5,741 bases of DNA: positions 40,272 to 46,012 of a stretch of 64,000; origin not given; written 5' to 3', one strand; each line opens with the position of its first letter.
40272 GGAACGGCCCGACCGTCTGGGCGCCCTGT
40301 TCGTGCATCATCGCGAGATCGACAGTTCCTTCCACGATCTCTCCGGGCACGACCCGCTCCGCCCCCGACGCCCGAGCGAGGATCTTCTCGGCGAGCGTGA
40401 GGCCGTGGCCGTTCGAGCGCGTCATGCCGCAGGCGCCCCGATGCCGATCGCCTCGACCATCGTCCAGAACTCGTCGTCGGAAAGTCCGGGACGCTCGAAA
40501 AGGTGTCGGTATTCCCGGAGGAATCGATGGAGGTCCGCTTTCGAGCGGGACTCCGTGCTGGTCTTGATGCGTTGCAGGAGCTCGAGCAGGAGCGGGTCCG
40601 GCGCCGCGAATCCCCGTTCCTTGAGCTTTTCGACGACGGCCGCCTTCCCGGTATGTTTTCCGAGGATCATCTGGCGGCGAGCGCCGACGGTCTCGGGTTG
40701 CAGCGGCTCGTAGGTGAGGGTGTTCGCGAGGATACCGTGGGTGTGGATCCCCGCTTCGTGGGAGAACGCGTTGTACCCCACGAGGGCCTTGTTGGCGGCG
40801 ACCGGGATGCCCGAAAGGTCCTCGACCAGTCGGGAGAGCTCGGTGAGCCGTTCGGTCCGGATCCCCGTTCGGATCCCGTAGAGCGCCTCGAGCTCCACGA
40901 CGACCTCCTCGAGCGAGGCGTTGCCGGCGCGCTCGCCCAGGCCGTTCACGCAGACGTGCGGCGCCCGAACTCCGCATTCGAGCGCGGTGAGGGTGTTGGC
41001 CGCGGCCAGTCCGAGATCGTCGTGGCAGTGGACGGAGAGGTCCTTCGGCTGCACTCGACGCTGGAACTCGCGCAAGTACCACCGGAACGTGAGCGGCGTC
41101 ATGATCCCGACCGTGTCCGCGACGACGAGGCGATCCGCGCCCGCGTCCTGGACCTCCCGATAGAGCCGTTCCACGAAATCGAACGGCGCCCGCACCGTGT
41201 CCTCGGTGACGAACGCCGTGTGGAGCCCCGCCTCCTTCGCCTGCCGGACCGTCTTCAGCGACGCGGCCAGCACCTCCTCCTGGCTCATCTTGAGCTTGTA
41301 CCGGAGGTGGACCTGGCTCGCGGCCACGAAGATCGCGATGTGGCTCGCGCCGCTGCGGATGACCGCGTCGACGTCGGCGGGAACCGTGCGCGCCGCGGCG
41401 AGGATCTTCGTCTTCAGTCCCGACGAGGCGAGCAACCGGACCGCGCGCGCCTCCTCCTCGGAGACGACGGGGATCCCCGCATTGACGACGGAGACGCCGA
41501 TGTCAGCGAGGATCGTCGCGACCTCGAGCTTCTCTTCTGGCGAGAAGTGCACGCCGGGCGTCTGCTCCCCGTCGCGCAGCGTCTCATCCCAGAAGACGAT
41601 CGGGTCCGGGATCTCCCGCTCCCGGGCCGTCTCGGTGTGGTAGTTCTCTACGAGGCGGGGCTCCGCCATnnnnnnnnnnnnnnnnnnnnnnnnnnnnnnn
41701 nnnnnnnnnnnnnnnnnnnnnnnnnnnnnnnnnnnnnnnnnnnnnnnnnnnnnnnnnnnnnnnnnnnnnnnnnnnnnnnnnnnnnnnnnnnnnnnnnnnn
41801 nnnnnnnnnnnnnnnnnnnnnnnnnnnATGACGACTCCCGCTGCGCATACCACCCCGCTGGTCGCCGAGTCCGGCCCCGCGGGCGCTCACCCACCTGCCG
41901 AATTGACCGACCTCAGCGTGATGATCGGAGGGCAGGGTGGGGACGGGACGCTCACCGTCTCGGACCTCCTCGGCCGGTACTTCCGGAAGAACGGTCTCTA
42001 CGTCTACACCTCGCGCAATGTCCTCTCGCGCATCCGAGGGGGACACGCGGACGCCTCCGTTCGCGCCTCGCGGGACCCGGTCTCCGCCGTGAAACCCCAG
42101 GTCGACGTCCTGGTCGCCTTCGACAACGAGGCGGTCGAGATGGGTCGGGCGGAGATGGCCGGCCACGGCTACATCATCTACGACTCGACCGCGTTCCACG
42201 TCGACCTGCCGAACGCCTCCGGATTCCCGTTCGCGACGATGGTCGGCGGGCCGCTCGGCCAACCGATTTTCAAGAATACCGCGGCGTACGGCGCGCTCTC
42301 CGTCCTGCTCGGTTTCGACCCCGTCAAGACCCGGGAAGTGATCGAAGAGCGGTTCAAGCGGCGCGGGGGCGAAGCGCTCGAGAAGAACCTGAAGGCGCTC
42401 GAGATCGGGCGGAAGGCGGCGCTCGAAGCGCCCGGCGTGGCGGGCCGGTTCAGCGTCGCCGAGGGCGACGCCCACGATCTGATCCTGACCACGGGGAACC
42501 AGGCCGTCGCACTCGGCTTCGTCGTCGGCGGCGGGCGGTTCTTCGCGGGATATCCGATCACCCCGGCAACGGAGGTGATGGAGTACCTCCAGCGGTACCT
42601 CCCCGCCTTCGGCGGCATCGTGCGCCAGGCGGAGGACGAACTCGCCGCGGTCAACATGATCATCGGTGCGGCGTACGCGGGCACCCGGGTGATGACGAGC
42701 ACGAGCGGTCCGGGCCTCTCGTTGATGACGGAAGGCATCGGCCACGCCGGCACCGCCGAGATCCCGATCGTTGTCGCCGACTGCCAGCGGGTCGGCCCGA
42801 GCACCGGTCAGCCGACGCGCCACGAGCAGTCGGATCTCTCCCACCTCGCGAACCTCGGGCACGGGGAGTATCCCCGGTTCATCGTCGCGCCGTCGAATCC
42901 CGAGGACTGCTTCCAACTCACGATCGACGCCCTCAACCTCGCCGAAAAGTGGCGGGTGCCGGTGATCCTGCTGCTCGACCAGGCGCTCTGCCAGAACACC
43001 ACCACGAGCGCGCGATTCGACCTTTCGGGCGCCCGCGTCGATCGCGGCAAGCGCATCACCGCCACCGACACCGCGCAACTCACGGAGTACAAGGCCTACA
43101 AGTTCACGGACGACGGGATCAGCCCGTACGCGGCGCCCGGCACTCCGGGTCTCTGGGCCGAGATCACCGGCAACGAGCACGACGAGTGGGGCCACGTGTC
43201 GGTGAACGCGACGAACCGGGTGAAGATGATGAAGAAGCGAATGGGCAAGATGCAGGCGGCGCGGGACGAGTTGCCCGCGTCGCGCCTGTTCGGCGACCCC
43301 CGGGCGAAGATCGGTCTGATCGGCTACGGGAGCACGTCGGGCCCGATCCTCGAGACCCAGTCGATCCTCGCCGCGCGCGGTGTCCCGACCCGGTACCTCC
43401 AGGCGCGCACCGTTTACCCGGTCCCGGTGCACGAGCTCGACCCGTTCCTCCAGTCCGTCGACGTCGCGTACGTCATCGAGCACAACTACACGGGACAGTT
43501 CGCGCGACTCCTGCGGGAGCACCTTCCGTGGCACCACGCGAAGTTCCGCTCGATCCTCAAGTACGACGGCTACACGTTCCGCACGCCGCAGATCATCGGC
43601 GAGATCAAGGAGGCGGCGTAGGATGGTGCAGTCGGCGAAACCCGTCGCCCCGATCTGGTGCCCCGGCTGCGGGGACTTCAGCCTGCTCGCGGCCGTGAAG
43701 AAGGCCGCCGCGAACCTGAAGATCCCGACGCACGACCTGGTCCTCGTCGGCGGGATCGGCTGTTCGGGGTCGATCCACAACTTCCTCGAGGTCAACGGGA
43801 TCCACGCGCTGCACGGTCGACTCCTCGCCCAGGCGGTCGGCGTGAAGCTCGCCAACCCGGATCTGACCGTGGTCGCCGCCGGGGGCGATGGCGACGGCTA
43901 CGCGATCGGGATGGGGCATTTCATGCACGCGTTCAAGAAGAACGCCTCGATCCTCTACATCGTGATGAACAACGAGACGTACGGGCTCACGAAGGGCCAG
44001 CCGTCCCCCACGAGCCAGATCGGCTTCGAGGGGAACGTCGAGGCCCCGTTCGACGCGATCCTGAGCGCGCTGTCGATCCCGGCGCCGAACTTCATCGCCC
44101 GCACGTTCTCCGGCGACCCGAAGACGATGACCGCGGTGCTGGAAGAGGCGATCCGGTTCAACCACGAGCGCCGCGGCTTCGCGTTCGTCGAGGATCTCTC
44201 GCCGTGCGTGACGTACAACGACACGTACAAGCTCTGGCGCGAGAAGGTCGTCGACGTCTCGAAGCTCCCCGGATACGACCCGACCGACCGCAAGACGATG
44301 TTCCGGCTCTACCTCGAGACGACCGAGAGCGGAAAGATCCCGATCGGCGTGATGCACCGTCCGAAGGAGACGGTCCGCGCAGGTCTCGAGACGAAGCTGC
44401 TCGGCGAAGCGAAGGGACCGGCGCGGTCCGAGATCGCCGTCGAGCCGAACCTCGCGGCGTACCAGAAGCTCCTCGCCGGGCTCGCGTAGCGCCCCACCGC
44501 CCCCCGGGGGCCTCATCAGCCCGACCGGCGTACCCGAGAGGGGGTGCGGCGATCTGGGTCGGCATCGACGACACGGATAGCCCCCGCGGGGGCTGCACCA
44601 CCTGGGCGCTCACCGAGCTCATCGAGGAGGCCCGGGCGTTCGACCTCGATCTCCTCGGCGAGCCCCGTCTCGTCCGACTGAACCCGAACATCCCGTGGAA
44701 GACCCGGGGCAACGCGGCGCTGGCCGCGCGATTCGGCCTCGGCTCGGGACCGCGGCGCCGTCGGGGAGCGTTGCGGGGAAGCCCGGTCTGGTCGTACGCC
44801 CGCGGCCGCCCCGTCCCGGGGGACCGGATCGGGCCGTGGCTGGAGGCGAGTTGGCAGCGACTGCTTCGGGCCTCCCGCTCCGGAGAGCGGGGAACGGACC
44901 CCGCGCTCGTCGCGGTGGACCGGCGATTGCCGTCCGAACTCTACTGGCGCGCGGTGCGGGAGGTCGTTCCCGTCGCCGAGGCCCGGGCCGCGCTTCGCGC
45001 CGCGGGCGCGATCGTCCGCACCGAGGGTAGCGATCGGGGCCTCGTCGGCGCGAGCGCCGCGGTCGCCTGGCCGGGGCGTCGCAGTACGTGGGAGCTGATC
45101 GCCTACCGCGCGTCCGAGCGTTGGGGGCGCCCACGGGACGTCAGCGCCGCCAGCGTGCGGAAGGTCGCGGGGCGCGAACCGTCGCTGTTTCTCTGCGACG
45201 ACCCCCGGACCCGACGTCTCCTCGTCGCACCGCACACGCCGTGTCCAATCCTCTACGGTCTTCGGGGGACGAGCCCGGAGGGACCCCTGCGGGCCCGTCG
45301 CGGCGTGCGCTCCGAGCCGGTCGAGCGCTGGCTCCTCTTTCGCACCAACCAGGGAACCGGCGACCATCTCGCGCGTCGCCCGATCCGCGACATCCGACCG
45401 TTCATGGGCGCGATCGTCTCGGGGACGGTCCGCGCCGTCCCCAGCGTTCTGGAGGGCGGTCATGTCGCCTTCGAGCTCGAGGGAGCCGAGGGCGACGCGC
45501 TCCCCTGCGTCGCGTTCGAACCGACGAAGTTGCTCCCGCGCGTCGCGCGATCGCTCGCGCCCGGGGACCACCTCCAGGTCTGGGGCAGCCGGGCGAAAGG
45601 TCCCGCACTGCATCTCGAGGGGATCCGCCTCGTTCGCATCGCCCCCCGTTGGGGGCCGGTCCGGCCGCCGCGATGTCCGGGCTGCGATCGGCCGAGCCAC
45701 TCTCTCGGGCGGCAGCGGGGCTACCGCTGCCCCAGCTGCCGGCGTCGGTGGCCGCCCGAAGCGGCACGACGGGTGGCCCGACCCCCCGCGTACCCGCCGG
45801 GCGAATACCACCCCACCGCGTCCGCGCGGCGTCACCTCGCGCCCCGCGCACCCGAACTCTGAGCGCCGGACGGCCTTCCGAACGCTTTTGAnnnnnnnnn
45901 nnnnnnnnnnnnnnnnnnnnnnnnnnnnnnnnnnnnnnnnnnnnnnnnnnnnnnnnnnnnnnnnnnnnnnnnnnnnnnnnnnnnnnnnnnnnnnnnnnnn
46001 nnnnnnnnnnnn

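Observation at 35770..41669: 2-oxoacid chain-elongation genes translationally coupled to a thiolase/DUF35 pair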

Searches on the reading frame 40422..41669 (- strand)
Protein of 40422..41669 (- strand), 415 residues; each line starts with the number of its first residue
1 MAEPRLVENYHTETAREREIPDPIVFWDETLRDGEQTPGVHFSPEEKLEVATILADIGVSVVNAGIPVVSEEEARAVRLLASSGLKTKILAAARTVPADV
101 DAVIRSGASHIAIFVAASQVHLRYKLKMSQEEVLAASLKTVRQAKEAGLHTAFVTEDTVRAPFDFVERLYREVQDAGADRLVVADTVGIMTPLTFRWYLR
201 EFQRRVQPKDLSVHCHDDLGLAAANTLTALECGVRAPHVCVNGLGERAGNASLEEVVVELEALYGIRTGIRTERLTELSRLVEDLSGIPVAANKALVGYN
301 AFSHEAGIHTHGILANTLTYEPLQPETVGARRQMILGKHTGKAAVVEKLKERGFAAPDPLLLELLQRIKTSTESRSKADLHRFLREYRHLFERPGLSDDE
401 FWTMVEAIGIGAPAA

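Call 6: search_protein_families(library=pfam, proteins=[window:40422-41669:-])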
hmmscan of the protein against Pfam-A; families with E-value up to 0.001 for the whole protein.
window:40422-41669:- (415 aa): 2 families
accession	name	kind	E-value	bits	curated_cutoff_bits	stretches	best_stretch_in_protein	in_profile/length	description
PF00682.25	HMGL-like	-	5.5e-71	239.4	29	1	26-282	4-260/260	HMGL-like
PF22617.1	HCS_D2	-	4.8e-23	81.8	27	1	296-375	1-81/82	Homocitrate synthase post-HMGL domain-like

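Call 7: search_protein_families(library=ncbifam, proteins=[window:40422-41669:-])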
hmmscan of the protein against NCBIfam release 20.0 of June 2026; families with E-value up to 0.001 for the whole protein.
window:40422-41669:- (415 aa): 28 families (the best 25 are shown)
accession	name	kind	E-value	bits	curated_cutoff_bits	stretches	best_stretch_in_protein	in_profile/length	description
NF002085.0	PRK00915.1-2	subfamily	1.8e-131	439.4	517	1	15-375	5-365/504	2-isopropylmalate synthase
TIGR02090.1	LEU1_arch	subfamily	9.7e-129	429.6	484.75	1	26-373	3-349/363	isopropylmalate/citramalate/homocitrate synthases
NF041069.1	IPMS_Sufob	equivalog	9.1e-113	377.3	600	1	26-377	3-355/371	isopropylmalate synthase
TIGR02660.1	nifV_homocitr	equivalog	1.3e-105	353.7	462.9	1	24-375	2-352/365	homocitrate synthase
NF002086.0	PRK00915.1-3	equivalog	2.1e-102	343.2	532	1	22-375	5-369/516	2-isopropylmalate synthase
NF002088.0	PRK00915.1-5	equivalog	2.6e-95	319.9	697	1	24-376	4-367/514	2-isopropylmalate synthase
TIGR02146.1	LysS_fung_arch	equivalog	4e-95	319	413.55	1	28-369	3-343/344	homocitrate synthase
TIGR00973.1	leuA_bact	equivalog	4.3e-93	312.4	598.7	1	24-375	2-364/494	2-isopropylmalate synthase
NF002087.0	PRK00915.1-4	equivalog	1.1e-92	311.2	729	1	22-370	5-365/516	2-isopropylmalate synthase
NF002084.0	PRK00915.1-1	equivalog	1.8e-78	264.4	748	1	24-358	5-350/523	2-isopropylmalate synthase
TIGR00977.1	citramal_synth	equivalog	1e-53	182.4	450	1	24-370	2-364/526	citramalate synthase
NF042433.1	CitmalDyn_Leptosp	equivalog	1.3e-53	182.3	950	1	26-367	10-360/514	(R)-citramalate synthase CimA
NF042434.1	IPMS_Lepto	equivalog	5.1e-43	147.4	500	1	24-374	6-372/374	2-isopropylmalate synthase LeuA2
NF004283.0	PRK05692.1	subfamily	1.9e-22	79.8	246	1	99-291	86-289/300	hydroxymethylglutaryl-CoA lyase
NF006049.0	PRK08195.1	subfamily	9e-20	71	229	1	24-281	8-265/344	4-hyroxy-2-oxovalerate/4-hydroxy-2-oxopentanoic acid aldolase,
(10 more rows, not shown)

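Call 23: search_solved_structures(query=window:40422-41669:-, max_evalue=1e-20, show_alignments=3)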
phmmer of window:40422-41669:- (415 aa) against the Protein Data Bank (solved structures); distinct sequences matched with E-value up to 1e-20: 10.
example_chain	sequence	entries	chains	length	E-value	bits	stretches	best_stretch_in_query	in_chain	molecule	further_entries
6ktq_A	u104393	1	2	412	2.1e-71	244.5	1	24-379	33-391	Homocitrate synthase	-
3rmj_A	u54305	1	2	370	7.1e-71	242.7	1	23-355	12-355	2-isopropylmalate synthase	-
6e1j_A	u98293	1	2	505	3.2e-65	224.1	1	24-377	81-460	2-isopropylmalate synthase, A genome specific 1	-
3eeg_A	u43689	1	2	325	1.1e-59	205.8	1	24-323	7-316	2-isopropylmalate synthase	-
3ewb_X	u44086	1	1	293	4.7e-51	177.5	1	24-294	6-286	2-isopropylmalate synthase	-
3ivs_A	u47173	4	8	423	1.2e-46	163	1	28-388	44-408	Homocitrate synthase, mitochondrial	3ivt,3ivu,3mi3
3a9i_A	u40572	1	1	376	3.3e-44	154.9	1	28-387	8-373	Homocitrate synthase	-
2ztj_A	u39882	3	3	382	3.3e-44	154.9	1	28-387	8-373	Homocitrate synthase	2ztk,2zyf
3ble_A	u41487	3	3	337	5.9e-37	131.1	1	23-332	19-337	Citramalate synthase from Leptospira interrogans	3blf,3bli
4ov4_A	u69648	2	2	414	2.5e-34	122.4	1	21-360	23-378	2-isopropylmalate synthase | isopropylmalate synthase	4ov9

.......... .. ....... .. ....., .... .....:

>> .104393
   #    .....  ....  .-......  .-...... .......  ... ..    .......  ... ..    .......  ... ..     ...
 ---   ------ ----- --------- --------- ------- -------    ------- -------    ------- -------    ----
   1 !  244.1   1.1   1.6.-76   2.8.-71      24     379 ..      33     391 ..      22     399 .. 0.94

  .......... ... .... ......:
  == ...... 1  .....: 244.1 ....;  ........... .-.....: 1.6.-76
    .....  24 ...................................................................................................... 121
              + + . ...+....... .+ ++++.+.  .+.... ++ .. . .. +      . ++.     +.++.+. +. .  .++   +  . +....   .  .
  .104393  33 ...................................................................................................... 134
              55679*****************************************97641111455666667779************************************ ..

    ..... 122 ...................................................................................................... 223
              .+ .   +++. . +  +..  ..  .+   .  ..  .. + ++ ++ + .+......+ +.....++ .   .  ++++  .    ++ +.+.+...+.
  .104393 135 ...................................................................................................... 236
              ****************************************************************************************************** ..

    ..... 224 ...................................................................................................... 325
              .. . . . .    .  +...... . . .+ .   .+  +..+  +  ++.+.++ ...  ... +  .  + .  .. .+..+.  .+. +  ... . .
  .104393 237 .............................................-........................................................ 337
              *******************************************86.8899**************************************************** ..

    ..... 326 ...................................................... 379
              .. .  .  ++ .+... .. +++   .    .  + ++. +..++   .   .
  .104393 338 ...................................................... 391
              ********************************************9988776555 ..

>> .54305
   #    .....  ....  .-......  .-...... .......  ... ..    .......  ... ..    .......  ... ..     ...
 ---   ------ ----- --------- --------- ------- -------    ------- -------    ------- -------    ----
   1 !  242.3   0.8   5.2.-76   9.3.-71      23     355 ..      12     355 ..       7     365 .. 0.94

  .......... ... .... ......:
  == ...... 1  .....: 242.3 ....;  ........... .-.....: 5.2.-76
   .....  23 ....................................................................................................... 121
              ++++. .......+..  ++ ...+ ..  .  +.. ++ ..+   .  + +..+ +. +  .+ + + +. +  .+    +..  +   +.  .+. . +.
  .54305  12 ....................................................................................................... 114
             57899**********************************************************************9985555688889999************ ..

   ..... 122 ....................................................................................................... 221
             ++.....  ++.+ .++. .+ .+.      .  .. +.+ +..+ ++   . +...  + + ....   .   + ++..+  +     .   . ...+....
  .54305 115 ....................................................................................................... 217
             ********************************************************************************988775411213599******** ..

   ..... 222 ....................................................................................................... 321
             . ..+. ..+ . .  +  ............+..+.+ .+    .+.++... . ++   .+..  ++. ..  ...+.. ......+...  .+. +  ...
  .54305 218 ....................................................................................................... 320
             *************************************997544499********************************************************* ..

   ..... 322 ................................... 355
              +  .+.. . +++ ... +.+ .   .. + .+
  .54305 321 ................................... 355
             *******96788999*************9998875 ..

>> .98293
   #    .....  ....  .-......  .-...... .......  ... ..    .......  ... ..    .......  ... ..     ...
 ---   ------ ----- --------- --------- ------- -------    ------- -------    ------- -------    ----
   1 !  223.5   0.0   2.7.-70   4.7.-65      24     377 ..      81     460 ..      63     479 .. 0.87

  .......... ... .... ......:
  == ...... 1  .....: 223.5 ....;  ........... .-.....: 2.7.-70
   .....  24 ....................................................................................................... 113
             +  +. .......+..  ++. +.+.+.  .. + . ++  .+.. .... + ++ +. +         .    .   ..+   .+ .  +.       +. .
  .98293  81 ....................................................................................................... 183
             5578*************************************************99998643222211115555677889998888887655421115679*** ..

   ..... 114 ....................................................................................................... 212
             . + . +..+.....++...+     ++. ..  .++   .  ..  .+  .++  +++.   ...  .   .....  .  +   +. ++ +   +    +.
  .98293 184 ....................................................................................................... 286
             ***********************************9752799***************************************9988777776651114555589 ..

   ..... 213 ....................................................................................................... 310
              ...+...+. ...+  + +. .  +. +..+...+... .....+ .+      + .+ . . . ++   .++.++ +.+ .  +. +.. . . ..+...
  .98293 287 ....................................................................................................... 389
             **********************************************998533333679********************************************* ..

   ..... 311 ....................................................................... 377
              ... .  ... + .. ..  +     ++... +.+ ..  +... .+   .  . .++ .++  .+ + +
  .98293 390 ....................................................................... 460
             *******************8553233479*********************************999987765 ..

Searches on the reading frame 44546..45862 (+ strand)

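Call 8: search_protein_families(library=pfam, proteins=[window:44546-45862:+])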
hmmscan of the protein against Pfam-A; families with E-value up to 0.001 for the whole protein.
window:44546-45862:+ (438 aa): 3 families
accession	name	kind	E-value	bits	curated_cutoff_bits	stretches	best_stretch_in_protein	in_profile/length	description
PF22641.2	TiaS_TCKD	-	1.7e-35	122.7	27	1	4-155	1-149/156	TiaS TCKD domain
PF08489.16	TiaS_FLD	-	3.9e-29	101.5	21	1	163-274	1-116/116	TiaS FLD domain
PF23783.1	Zn_ribbon_TiaS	-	3.6e-07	30.2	27.3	1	374-412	1-39/41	TiaS C-terminal zinc ribbon domain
